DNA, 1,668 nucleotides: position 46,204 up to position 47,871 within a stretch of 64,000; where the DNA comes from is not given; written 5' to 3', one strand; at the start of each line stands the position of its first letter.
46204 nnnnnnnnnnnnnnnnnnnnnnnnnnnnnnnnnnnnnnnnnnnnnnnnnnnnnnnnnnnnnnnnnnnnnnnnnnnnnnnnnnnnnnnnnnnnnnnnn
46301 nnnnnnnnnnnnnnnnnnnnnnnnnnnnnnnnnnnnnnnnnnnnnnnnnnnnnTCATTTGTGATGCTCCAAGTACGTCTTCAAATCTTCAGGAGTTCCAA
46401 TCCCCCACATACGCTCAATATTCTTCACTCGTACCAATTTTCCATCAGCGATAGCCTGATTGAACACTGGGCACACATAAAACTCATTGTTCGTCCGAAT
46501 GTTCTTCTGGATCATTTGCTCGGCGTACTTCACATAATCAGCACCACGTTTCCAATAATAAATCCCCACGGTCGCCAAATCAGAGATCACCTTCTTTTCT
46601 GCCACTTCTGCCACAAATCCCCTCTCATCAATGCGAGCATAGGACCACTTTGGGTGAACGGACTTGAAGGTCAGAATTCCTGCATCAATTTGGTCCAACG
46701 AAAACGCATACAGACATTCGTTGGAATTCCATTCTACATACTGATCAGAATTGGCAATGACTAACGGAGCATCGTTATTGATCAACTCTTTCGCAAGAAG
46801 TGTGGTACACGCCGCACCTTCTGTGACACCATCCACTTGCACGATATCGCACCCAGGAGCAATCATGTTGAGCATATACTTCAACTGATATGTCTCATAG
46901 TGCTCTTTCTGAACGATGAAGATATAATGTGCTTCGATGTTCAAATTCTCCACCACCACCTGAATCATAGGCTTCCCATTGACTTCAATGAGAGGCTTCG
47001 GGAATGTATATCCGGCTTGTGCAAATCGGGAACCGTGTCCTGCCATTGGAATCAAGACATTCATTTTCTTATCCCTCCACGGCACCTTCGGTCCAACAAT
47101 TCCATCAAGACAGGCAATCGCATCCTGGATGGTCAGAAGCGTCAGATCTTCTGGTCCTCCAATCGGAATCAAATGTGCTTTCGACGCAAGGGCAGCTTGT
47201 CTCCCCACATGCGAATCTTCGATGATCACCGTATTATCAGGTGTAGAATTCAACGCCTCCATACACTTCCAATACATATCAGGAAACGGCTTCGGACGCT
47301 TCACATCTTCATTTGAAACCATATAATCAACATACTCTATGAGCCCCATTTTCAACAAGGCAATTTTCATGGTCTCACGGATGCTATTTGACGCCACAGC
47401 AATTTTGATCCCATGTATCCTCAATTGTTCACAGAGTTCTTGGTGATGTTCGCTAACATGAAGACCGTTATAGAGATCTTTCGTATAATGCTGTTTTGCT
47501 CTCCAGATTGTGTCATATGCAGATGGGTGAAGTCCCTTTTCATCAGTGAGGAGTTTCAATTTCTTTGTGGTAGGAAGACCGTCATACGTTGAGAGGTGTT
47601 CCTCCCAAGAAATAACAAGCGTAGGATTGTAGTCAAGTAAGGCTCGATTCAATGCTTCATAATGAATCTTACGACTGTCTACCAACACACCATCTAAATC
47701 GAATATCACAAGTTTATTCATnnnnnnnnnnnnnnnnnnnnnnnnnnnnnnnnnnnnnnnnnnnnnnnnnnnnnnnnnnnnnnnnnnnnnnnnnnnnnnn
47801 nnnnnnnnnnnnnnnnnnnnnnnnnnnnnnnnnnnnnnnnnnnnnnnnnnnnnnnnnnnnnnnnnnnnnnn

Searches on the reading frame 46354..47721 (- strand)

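Call 93: search_protein_families(library=pfam, proteins=[window:46354-47721:-], max_evalue=0.001)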
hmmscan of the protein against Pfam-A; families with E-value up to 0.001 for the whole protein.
window:46354-47721:- (455 aa): 4 families
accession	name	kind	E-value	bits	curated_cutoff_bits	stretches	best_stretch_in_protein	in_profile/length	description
PF13419.12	HAD_2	-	2.4e-32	112.9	23.8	1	5-184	1-175/178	Haloacid dehalogenase-like hydrolase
PF00702.32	Hydrolase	-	5.4e-20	73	26.4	1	3-179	2-189/191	haloacid dehalogenase-like hydrolase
PF00483.29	NTP_transferase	-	2.7e-10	40.7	21.2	1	226-446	6-234/245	Nucleotidyl transferase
PF12804.13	NTP_transf_3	-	6.7e-05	23.6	27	1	223-276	2-51/160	MobA-like NTP transferase domain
